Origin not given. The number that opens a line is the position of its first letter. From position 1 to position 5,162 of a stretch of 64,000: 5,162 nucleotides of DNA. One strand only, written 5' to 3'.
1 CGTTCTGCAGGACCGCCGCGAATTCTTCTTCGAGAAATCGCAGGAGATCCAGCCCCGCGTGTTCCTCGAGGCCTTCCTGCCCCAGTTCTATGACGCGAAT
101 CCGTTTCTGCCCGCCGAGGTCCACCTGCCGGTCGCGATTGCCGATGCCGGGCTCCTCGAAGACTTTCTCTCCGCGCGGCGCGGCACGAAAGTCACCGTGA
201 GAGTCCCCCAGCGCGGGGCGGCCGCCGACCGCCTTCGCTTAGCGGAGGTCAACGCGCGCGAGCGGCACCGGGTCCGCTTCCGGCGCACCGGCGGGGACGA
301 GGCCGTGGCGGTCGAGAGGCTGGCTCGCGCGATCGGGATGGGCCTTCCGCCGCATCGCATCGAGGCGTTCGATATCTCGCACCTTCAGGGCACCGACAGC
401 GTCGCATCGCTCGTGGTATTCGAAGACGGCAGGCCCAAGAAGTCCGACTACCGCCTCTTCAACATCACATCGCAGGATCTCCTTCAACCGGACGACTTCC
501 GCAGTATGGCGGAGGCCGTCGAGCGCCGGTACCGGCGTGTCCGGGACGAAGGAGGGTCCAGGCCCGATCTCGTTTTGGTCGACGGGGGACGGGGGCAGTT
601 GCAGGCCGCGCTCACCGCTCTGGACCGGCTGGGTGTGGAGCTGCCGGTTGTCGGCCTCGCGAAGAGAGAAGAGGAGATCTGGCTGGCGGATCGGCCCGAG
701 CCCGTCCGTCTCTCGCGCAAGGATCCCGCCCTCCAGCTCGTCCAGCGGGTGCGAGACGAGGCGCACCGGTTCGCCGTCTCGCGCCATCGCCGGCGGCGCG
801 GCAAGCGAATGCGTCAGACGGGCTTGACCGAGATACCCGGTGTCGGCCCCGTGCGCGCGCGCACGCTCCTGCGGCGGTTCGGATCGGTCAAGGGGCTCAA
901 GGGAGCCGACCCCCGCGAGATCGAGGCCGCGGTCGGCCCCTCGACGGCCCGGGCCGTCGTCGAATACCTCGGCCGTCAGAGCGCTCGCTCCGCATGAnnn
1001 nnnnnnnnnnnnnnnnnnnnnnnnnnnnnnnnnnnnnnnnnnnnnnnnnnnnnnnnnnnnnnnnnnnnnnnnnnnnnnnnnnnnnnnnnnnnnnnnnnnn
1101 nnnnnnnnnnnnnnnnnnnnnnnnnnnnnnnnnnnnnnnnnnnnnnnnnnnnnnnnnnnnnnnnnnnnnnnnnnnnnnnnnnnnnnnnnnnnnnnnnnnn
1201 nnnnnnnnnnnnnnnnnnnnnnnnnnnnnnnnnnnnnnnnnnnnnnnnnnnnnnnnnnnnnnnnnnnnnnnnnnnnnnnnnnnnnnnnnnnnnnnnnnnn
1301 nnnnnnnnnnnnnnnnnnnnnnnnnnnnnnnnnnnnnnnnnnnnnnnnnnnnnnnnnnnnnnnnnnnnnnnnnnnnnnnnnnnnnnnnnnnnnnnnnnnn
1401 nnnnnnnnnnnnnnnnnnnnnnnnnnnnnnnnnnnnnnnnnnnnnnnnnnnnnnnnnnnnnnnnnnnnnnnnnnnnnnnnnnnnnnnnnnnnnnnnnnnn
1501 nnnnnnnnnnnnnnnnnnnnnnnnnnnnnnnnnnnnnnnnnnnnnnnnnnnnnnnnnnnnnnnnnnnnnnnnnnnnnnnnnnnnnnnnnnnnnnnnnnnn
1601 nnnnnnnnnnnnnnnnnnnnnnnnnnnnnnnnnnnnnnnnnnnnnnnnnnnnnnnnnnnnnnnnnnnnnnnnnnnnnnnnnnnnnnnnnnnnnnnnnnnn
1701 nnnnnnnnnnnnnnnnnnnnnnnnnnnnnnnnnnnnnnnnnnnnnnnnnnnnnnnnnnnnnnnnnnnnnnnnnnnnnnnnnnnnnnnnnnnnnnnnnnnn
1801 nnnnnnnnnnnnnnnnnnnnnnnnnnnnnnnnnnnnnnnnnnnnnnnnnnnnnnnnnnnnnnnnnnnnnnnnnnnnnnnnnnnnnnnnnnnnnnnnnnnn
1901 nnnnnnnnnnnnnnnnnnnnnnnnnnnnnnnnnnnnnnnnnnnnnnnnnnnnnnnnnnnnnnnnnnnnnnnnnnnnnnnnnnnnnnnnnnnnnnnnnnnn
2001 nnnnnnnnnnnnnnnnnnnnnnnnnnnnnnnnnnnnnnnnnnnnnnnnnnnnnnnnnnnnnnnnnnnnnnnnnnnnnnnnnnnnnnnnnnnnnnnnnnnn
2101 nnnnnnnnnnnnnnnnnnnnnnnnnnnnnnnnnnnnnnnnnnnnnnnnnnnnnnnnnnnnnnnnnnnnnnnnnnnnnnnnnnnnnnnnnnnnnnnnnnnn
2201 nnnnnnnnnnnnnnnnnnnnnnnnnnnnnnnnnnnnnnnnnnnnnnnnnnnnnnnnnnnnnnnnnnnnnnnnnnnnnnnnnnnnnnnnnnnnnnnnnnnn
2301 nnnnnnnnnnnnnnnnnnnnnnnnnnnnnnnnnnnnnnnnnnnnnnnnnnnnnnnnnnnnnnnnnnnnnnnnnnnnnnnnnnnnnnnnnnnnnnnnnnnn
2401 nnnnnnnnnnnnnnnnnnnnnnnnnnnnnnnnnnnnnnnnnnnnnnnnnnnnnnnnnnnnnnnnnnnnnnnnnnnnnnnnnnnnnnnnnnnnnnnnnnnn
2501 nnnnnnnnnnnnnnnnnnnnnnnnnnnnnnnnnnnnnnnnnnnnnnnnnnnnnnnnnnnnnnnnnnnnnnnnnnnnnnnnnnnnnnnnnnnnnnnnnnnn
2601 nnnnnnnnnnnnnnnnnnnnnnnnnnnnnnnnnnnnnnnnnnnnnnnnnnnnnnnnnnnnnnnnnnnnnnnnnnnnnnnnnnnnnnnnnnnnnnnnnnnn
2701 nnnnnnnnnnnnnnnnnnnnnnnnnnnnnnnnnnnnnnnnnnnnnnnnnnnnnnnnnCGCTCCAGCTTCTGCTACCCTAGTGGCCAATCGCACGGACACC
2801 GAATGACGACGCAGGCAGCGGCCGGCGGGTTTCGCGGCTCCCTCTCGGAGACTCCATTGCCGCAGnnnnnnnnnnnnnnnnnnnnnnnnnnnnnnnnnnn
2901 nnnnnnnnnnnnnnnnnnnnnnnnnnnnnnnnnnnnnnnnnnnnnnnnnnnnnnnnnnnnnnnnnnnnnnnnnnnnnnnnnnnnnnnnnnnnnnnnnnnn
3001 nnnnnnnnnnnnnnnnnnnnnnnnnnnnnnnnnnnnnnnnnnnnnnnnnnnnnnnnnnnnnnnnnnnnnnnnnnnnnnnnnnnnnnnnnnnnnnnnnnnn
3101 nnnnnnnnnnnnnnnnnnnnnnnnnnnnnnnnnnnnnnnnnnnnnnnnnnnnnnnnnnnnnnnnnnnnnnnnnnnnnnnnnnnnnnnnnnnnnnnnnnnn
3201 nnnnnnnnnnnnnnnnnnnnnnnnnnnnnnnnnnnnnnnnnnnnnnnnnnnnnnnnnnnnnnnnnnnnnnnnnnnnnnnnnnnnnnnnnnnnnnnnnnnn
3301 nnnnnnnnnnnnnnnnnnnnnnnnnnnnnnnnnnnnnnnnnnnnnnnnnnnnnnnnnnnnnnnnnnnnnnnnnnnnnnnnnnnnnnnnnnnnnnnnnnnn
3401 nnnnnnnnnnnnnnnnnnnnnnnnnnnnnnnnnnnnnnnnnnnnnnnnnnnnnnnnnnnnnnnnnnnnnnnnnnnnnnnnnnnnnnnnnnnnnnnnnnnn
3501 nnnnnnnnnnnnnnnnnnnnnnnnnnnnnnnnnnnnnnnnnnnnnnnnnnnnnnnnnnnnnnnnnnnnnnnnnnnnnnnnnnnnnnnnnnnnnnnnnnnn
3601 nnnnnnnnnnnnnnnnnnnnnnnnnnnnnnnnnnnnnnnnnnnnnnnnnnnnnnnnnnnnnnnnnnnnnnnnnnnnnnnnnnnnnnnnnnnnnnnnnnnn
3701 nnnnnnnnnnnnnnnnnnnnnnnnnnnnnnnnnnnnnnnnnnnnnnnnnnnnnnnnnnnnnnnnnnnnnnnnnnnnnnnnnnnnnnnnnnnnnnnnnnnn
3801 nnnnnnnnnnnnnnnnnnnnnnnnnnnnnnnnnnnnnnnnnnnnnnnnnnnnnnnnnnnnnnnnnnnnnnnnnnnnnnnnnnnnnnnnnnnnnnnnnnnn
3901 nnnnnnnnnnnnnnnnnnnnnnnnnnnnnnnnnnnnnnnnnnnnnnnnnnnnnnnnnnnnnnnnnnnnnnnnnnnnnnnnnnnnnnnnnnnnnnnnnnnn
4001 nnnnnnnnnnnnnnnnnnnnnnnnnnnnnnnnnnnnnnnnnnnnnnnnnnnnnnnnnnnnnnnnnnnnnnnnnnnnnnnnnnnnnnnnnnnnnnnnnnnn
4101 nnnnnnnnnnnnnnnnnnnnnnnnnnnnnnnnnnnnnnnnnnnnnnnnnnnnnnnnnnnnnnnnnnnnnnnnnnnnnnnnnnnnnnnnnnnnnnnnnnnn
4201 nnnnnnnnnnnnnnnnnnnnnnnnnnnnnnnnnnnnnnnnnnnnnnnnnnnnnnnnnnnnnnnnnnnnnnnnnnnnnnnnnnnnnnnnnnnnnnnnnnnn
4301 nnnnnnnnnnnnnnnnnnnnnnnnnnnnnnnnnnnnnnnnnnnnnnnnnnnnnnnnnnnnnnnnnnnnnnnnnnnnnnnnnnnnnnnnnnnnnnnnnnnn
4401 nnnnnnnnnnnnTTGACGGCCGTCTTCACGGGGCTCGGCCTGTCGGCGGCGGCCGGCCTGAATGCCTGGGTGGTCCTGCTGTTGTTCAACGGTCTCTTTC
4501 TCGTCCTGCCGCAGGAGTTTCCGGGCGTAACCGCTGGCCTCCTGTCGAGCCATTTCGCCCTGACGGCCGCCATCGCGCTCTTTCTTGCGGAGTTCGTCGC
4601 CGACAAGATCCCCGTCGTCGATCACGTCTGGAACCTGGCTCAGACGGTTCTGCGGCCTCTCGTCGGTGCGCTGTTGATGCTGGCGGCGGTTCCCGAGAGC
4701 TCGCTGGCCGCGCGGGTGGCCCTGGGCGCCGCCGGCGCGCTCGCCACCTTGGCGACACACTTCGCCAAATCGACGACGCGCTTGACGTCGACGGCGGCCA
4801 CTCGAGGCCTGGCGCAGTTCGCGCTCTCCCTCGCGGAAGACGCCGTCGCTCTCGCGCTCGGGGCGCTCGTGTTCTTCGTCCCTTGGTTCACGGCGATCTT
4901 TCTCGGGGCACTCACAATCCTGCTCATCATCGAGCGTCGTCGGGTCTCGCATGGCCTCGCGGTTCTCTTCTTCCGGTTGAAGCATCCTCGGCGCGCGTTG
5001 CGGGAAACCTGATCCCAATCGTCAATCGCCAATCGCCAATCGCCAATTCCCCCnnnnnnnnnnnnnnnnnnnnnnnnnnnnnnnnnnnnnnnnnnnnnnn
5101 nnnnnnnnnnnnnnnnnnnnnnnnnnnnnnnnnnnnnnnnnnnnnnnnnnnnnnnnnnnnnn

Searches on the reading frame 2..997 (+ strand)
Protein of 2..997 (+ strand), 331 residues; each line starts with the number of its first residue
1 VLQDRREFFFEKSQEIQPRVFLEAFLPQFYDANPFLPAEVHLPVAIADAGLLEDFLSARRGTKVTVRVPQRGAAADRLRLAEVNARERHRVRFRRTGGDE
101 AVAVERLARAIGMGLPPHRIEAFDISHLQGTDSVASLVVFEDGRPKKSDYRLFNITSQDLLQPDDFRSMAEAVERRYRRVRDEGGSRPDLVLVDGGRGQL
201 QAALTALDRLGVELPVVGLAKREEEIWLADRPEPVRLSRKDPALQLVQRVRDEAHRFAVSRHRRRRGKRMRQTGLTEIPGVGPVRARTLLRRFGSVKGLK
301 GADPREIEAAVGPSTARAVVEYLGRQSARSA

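Call 75: search_protein_families(library=pfam, max_evalue=0.00001, proteins=[window:2-997:+])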
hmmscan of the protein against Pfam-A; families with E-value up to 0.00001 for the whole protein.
window:2-997:+ (331 aa): 4 families
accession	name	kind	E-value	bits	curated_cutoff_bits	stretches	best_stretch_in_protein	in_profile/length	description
PF08459.17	UvrC_RNaseH_dom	-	5.4e-55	186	22.3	1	110-259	3-159/159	UvrC RNAse H endonuclease domain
PF22920.2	UvrC_RNaseH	-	1.9e-21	76.6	24.3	1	3-89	27-113/116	UvrC Ribonuclease H-like domain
PF14520.12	HHH_5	-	1.2e-08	35.7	27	1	275-323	4-55/57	Helix-hairpin-helix domain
PF12826.13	HHH_2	-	2.8e-06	27.8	27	1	278-329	8-61/64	Helix-hairpin-helix motif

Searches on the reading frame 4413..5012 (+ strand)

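Call 14: search_protein_families(library=pfam, proteins=[window:4413-5012:+])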
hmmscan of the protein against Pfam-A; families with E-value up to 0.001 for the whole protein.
window:4413-5012:+ (199 aa): 1 family
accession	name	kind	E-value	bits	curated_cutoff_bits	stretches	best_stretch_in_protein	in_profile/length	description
PF13548.11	DUF4126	-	2.6e-34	118.9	27.5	1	5-173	2-171/175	Domain of unknown function (DUF4126)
